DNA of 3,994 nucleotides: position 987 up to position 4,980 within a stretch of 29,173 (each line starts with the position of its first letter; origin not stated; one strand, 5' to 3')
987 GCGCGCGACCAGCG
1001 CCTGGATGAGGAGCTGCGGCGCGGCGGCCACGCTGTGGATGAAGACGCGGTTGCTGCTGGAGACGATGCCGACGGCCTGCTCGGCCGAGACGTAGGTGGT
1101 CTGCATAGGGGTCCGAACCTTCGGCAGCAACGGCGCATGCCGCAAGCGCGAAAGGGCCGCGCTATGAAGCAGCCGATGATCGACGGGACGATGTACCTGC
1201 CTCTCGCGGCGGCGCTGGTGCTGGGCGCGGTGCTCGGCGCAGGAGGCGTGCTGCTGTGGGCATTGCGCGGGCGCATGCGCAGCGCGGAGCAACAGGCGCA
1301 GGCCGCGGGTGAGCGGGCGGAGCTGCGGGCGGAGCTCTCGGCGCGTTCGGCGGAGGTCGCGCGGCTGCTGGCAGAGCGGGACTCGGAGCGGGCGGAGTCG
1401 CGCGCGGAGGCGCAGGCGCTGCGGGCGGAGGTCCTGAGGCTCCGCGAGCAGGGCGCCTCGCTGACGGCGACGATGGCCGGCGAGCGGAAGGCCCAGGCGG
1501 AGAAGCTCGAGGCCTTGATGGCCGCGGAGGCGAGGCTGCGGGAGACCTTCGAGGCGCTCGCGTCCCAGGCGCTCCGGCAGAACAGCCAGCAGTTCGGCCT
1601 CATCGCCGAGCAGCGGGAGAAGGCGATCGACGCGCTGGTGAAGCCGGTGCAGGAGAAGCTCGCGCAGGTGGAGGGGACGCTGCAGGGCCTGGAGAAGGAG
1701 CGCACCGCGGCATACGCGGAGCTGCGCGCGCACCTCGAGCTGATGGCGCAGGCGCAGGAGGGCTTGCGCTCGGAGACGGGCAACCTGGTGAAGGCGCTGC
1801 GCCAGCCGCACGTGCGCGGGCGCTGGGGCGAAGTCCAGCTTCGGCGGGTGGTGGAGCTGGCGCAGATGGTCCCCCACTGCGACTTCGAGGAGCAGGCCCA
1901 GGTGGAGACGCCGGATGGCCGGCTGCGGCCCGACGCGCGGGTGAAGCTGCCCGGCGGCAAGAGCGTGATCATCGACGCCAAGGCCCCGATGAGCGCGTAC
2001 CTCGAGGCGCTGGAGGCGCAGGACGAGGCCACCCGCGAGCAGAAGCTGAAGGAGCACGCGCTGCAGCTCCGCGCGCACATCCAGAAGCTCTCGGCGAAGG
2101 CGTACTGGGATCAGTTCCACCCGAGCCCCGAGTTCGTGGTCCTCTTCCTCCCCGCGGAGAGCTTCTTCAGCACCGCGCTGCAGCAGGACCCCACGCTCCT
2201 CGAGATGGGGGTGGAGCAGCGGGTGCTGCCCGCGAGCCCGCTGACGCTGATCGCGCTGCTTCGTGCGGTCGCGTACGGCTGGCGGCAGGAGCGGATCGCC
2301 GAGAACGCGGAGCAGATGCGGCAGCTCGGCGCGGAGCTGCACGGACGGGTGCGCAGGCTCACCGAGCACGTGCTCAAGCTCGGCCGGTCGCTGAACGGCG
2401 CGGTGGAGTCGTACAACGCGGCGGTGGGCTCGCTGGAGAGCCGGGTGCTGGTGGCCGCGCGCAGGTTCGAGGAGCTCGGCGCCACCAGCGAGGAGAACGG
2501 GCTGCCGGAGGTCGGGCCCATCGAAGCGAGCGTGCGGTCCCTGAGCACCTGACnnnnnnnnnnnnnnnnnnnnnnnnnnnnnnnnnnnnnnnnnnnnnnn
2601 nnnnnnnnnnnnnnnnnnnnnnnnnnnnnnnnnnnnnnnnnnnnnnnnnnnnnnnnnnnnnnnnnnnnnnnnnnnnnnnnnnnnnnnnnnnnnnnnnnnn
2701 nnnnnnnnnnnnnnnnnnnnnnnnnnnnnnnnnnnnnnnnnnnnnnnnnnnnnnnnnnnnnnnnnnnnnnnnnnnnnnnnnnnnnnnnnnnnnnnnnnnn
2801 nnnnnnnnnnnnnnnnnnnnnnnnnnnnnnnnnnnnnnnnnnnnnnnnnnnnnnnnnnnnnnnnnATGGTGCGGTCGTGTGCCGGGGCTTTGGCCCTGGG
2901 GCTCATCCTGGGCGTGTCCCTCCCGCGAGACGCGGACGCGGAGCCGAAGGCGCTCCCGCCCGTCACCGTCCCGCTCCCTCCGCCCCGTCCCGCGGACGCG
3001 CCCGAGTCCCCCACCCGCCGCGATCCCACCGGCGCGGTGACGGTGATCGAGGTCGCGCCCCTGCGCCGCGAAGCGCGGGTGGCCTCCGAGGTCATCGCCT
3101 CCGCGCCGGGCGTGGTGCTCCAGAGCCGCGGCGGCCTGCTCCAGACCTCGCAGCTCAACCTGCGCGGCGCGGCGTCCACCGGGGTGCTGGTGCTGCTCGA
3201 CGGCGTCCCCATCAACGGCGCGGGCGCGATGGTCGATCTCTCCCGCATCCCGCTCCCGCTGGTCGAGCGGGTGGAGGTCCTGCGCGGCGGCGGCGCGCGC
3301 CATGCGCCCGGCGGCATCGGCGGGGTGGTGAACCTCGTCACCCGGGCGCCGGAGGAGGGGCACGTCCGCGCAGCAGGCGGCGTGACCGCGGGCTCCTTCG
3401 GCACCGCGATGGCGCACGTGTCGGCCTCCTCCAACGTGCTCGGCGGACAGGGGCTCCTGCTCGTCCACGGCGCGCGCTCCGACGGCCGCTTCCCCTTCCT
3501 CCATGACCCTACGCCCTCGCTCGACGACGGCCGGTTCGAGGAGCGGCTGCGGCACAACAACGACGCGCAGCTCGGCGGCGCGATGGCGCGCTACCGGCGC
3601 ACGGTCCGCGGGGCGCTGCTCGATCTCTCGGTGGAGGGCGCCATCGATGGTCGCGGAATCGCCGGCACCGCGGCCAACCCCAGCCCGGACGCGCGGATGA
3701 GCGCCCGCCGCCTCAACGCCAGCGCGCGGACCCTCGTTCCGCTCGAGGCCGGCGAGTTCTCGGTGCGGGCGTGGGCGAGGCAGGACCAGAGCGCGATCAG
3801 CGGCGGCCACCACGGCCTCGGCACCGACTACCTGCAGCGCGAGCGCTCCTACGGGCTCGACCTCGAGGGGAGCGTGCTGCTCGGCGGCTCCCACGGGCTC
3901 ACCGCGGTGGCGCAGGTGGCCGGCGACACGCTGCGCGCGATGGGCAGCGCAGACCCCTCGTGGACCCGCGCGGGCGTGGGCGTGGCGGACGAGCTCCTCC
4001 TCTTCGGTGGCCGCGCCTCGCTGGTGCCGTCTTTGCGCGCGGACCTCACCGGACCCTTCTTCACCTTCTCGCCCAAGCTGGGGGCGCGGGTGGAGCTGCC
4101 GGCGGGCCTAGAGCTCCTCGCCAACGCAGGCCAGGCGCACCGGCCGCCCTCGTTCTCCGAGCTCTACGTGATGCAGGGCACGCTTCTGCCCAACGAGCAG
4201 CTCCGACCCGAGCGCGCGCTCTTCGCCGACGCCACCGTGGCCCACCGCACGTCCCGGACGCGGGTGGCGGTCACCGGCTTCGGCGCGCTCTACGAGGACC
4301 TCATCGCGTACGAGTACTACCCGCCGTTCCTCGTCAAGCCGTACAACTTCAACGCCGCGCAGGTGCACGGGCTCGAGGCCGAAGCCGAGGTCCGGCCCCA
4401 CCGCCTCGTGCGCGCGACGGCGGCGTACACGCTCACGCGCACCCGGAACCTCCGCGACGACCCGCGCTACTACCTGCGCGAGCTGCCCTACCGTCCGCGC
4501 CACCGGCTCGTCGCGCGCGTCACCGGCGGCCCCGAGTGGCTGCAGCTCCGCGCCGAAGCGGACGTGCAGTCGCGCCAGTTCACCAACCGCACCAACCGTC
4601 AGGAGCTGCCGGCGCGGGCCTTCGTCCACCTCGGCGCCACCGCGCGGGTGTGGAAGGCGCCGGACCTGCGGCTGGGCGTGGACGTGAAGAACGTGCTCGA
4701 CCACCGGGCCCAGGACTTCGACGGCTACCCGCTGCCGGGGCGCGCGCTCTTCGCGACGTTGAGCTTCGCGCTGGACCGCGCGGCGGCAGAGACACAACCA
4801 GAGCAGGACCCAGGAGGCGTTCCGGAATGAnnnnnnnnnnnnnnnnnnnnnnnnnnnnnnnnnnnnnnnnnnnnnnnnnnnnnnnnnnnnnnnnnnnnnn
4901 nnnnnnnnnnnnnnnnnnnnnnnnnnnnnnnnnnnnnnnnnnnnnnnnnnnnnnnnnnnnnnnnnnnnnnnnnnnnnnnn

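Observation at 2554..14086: Phospho-signalling module (FHA-GAF-pseudocyclase + membrane Ser/Thr kinase + micro-protein) inserted inside a riboswitch-controlled B12 import operon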

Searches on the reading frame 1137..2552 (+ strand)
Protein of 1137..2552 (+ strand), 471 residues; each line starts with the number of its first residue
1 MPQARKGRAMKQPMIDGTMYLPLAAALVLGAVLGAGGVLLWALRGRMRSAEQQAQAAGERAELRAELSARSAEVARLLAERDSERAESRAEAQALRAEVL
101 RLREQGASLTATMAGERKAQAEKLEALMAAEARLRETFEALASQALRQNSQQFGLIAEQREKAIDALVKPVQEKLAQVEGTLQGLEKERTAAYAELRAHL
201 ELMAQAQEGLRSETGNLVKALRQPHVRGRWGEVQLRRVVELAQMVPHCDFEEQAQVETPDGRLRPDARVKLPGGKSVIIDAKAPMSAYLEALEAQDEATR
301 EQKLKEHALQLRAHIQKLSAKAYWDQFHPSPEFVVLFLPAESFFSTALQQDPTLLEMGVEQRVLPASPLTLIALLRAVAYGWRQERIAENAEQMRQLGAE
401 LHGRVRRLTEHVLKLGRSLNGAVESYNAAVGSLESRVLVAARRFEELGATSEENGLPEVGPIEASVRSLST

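Call 8: search_protein_families(library=ncbifam, proteins=[window:1137-2552:+], max_evalue=0.01)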
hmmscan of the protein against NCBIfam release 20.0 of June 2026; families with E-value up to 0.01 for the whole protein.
window:1137-2552:+ (471 aa): 1 family
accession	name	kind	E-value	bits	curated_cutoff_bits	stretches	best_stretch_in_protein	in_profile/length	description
NF007686.0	PRK10361.1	equivalog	2.1e-52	178.4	810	1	26-450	4-430/475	DNA recombination protein RmuC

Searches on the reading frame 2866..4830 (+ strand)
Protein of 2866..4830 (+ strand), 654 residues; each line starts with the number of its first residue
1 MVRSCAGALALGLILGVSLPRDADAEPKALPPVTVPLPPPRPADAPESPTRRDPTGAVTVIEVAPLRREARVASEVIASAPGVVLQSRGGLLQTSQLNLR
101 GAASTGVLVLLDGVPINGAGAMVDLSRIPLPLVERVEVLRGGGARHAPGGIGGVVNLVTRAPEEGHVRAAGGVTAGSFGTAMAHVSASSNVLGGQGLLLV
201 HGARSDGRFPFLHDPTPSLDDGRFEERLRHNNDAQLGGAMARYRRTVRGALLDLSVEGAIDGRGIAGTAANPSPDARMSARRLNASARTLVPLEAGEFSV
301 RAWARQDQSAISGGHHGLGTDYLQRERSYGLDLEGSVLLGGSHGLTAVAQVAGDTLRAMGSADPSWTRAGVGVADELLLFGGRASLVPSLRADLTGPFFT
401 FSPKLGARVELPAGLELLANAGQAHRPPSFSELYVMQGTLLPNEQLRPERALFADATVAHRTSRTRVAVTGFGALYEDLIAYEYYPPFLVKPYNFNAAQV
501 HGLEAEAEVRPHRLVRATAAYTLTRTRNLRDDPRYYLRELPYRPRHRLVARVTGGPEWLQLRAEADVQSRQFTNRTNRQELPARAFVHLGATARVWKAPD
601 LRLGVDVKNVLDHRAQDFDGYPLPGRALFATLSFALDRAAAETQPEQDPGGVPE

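Call 7: search_protein_families(library=pfam, proteins=[window:2866-4830:+], max_evalue=0.01)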
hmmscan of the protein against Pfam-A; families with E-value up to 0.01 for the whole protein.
window:2866-4830:+ (654 aa): 2 families
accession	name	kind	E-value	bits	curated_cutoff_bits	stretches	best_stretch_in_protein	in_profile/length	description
PF00593.30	TonB_dep_Rec_b-barrel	-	1.5e-21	78.2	27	1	280-610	60-436/436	TonB dependent receptor-like, beta-barrel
PF07715.20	Plug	-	4.4e-16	59.8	23.9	1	51-154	2-107/107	TonB-dependent Receptor Plug Domain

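Call 8: search_protein_families(library=ncbifam, proteins=[window:2866-4830:+], max_evalue=0.01)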
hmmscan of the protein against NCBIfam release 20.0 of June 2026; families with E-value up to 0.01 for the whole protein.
window:2866-4830:+ (654 aa): 25 families
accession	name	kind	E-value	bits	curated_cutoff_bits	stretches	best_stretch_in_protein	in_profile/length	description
TIGR01783.1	TonB-siderophor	subfamily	3.2e-30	105.4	223.5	2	58-181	6-128/649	TonB-dependent siderophore receptor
TIGR01779.1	TonB-B12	equivalog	4e-30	104.9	599.7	2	57-200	48-192/614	TonB-dependent vitamin B12 receptor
NF007926.1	PRK10641.1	equivalog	2e-25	89.4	836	2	69-171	60-165/617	TonB-dependent vitamin B12 receptor BtuB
NF038079.1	TonB_sider_MxcH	equivalog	1.7e-24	86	925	1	49-187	127-265/792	TonB-dependent siderophore myxochelin receptor MxcH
TIGR01785.1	TonB-hemin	subfamily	1.4e-21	76.6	316.85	2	400-633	413-674/677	TonB-dependent heme/hemoglobin receptor family protein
TIGR01786.1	TonB-hemlactrns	subfamily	6e-20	71.2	323.75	2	400-527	437-588/719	TonB-dependent hemoglobin/transferrin/lactoferrin family receptor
NF049947.1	TonB_dep_PCPU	exception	1.1e-13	50.3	800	2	58-186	54-193/685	TonB-dependent receptor, PCPU motif-type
NF007478.2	PRK10064.1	equivalog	4.7e-11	41.7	745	1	55-161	48-159/663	catecholate siderophore receptor CirA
NF049944.1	TonB_dep_PUIUD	equivalog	4.8e-10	38.4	850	1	55-194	58-203/686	TonB-dependent receptor, PUIUD motif-type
NF010051.0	PRK13528.1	subfamily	1.2e-09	37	583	1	66-164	61-176/727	FepA family TonB-dependent siderophore receptor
NF041535.1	TonB_rec_PqqU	equivalog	5.7e-09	34.8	1200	1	53-192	15-161/676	TonB-dependent receptor PqqU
NF041676.1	FecA_OM_dicitr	equivalog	9.6e-09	33.7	1100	1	97-192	184-281/773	TonB-dependent Fe(3+) dicitrate receptor FecA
NF010048.1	PRK13524.1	subfamily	5e-08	31.9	493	1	67-164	66-180/744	FepA family TonB-dependent siderophore receptor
NF010038.0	PRK13513.1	equivalog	2.4e-07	29.7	942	1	71-163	70-168/659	ligand-gated channel protein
NF049945.1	TonB_dep_FCYXU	equivalog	2.5e-07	29.7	825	1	94-197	95-203/697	TonB-dependent receptor, FCYXU motif-type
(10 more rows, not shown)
